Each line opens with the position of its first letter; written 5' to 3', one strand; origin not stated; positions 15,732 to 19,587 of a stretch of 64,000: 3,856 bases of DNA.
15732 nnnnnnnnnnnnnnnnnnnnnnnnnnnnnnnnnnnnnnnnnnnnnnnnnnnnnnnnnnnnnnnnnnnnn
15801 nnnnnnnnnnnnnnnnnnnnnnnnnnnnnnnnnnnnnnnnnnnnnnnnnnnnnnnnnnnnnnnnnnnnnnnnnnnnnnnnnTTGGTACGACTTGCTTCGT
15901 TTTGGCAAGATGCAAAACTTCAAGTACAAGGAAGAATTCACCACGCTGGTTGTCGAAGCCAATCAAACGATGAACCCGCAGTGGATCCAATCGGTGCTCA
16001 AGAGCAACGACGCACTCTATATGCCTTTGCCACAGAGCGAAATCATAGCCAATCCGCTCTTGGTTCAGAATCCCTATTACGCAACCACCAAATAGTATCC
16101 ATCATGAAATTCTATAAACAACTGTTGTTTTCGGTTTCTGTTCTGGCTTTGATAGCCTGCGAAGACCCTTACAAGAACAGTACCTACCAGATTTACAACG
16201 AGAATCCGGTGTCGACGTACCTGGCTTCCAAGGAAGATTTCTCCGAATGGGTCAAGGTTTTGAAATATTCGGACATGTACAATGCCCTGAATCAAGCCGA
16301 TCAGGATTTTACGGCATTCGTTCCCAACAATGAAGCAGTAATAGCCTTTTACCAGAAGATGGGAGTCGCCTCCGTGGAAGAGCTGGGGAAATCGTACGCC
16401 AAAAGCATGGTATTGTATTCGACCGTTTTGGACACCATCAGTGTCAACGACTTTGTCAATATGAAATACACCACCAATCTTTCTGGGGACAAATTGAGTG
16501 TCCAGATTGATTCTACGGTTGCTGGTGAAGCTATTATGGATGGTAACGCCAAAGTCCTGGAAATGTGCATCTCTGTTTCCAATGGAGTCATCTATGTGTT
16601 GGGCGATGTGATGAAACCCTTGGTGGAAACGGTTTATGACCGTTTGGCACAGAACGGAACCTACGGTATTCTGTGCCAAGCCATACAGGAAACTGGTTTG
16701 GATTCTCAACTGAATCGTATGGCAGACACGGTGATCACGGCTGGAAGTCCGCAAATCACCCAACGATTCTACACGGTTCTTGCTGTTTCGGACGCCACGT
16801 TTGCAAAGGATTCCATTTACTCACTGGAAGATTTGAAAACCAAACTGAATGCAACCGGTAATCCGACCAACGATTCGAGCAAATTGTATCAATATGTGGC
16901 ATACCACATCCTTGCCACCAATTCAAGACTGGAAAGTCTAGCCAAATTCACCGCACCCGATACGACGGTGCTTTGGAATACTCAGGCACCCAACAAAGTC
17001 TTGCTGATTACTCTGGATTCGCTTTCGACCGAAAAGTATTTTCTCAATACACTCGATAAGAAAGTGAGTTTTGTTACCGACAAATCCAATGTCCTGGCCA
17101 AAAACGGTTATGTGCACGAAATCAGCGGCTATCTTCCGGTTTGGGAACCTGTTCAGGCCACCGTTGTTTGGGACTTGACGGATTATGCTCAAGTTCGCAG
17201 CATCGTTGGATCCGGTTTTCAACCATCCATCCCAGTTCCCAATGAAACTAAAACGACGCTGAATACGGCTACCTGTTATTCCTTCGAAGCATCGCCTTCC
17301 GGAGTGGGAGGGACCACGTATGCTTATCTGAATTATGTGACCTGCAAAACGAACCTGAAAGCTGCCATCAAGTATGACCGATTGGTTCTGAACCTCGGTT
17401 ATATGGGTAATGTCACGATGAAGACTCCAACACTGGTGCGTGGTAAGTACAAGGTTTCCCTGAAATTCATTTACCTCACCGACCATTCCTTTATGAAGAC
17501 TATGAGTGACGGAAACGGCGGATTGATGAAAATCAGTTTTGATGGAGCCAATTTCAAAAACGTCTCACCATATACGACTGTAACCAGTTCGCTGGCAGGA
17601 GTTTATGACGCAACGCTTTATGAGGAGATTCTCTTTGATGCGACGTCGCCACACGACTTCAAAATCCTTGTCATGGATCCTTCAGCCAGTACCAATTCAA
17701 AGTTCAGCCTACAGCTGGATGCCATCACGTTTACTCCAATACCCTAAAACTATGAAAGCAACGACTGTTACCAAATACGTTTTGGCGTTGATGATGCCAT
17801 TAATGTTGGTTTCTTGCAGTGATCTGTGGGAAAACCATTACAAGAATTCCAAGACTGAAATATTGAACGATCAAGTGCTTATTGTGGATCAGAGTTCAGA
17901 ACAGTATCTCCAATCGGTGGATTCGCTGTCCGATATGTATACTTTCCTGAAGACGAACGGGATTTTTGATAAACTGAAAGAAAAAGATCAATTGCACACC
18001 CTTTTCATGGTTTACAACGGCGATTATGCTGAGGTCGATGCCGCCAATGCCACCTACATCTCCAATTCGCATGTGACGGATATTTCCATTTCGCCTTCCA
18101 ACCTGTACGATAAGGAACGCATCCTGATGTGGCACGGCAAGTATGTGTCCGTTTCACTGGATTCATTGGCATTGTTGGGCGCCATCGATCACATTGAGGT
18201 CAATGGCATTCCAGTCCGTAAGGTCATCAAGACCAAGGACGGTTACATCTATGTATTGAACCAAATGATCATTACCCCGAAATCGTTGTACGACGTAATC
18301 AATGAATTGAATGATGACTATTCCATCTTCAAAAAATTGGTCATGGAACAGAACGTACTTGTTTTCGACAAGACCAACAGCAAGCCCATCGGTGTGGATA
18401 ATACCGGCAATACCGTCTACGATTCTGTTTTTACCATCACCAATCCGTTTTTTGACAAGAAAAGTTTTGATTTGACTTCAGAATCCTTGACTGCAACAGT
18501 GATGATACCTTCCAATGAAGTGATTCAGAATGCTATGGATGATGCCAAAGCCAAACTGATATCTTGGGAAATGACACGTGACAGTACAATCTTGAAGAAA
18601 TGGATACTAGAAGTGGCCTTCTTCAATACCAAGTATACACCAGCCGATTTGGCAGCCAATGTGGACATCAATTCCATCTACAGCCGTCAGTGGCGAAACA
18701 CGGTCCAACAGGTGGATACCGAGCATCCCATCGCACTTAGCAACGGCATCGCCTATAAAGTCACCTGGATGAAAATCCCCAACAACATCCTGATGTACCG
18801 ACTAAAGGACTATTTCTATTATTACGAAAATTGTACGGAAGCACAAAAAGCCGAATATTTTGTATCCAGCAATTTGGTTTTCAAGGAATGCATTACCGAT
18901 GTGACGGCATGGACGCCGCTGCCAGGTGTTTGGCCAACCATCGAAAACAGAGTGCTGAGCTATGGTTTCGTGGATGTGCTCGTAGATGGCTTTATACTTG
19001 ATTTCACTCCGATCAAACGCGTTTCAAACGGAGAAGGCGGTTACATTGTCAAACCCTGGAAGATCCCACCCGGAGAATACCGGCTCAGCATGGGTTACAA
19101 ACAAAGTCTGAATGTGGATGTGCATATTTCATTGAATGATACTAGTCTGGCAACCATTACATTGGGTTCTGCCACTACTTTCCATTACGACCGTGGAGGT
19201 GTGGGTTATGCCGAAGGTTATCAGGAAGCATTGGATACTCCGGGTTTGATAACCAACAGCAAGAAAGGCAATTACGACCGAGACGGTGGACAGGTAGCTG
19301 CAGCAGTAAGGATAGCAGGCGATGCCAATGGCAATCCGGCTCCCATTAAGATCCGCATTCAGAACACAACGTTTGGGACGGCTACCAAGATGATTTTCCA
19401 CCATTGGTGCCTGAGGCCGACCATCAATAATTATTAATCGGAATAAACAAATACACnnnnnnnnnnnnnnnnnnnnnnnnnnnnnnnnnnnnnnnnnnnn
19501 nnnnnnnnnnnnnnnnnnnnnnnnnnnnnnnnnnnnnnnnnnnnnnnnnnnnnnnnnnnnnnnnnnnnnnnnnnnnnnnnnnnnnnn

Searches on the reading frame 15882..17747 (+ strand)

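Call 9: search_protein_families(library=pfam, proteins=[window:15882-17747:+], max_evalue=0.001)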
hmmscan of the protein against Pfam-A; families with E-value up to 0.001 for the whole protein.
window:15882-17747:+ (621 aa): 2 families
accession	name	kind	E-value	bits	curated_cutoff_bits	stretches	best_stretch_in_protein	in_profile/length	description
PF17133.9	DUF5108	-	1.1e-23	84.5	27.4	1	460-620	46-226/226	Domain of unknown function (DUF5108)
PF02469.27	Fasciclin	-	1.9e-20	73.7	22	1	119-246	2-123/123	Fasciclin domain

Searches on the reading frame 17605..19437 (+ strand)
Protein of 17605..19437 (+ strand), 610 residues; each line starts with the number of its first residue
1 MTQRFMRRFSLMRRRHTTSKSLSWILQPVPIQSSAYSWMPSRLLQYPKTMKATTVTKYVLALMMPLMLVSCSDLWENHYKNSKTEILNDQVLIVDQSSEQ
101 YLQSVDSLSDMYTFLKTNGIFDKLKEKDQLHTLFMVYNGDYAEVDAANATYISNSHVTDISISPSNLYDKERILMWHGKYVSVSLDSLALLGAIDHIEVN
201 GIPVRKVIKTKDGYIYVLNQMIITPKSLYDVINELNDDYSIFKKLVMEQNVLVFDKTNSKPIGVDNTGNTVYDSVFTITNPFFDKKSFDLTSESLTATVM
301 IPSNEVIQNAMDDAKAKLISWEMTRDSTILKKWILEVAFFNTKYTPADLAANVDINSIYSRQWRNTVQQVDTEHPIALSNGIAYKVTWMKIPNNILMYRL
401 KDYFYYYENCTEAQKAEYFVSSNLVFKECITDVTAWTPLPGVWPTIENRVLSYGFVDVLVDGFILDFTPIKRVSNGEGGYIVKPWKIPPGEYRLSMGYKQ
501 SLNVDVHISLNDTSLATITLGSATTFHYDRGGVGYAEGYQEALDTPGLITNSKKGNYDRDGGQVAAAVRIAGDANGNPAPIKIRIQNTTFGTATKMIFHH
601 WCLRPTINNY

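Call 9: search_protein_families(library=pfam, proteins=[window:17605-19437:+], max_evalue=0.001)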
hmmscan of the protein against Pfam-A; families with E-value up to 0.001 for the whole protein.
window:17605-19437:+ (610 aa): 1 family
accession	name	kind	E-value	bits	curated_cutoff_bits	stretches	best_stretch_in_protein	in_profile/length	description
PF02469.27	Fasciclin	-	8.6e-05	23.2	22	0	108-223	3-122/123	Fasciclin domain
